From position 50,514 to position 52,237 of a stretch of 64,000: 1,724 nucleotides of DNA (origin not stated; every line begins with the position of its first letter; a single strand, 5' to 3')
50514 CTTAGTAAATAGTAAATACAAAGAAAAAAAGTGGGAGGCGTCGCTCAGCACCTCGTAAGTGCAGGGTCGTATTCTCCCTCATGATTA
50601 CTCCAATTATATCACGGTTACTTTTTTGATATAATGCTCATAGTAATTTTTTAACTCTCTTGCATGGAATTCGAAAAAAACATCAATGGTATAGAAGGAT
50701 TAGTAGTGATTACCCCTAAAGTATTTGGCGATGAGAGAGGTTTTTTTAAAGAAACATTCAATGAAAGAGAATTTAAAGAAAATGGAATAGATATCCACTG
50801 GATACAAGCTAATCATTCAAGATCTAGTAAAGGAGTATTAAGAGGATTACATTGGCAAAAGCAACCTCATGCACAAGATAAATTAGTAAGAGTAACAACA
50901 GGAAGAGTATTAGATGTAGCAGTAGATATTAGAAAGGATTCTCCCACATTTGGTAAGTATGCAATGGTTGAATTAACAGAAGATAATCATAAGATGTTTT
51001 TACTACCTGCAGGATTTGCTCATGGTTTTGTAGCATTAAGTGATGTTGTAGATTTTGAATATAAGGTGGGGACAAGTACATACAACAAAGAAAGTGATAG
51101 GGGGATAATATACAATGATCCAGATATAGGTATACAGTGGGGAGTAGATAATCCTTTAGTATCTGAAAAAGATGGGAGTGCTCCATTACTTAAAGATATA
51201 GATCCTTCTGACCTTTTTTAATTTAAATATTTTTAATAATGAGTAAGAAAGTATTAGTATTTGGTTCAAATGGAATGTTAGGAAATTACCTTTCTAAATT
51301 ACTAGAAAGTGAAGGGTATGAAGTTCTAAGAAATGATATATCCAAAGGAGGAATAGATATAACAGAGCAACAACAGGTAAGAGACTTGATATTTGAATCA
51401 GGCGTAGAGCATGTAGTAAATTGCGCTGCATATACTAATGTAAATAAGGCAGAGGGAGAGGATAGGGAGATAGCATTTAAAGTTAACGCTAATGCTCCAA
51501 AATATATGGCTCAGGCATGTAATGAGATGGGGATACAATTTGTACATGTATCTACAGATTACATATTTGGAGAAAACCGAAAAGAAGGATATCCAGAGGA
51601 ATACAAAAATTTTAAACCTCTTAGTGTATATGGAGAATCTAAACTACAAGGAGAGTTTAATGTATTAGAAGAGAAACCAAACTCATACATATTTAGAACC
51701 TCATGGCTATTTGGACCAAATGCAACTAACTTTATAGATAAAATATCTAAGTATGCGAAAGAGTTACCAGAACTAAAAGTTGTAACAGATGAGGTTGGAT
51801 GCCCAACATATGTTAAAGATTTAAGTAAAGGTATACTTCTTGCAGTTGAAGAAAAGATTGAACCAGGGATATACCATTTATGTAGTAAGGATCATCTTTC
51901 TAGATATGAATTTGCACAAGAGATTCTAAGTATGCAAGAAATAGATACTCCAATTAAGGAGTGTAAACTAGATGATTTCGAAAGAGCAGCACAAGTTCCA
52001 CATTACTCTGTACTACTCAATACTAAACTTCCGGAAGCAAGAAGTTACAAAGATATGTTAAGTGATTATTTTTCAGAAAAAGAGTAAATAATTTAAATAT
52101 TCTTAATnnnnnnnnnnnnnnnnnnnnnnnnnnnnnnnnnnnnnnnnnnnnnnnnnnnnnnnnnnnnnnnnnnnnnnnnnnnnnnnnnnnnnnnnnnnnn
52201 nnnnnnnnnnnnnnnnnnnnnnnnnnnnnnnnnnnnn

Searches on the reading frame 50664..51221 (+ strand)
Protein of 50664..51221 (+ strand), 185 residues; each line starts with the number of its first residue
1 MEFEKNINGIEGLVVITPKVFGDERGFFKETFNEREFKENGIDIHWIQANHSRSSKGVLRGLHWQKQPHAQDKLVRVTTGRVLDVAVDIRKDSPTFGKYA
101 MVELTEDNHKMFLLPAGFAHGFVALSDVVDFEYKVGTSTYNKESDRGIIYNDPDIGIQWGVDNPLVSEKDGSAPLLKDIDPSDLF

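Call 26: search_protein_families(library=pfam, proteins=[window:50664-51221:+], max_evalue=0.0001)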
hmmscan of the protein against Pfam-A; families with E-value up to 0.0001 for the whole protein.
window:50664-51221:+ (185 aa): 1 family
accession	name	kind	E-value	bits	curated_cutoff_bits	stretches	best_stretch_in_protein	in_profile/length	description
PF00908.23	dTDP_sugar_isom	-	6.1e-69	231.5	27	1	10-178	4-168/168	dTDP-4-dehydrorhamnose 3,5-epimerase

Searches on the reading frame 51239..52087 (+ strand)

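Call 26: search_protein_families(library=pfam, proteins=[window:51239-52087:+], max_evalue=0.0001)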
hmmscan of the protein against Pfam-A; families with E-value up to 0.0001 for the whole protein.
window:51239-52087:+ (282 aa): 6 families
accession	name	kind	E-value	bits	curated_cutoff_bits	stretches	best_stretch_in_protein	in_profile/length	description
PF04321.23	RmlD_sub_bind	-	7.4e-74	248.8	27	1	4-267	2-266/287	RmlD substrate binding domain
PF01370.27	Epimerase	-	2.1e-24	86.7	20.9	1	5-213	1-238/240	NAD dependent epimerase/dehydratase family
PF16363.11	GDP_Man_Dehyd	-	2e-14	54.2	27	1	39-141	59-163/332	GDP-mannose 4,6 dehydratase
PF01073.25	3Beta_HSD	-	6.3e-08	32.4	22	1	39-209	52-235/280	3-beta hydroxysteroid dehydrogenase/isomerase family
PF07993.18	NAD_binding_4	-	1e-07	31.8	20.1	1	30-167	66-217/258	Male sterility protein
PF02719.21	Polysacc_synt_2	-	3.9e-06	26.7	20.2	1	32-107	54-129/293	Polysaccharide biosynthesis protein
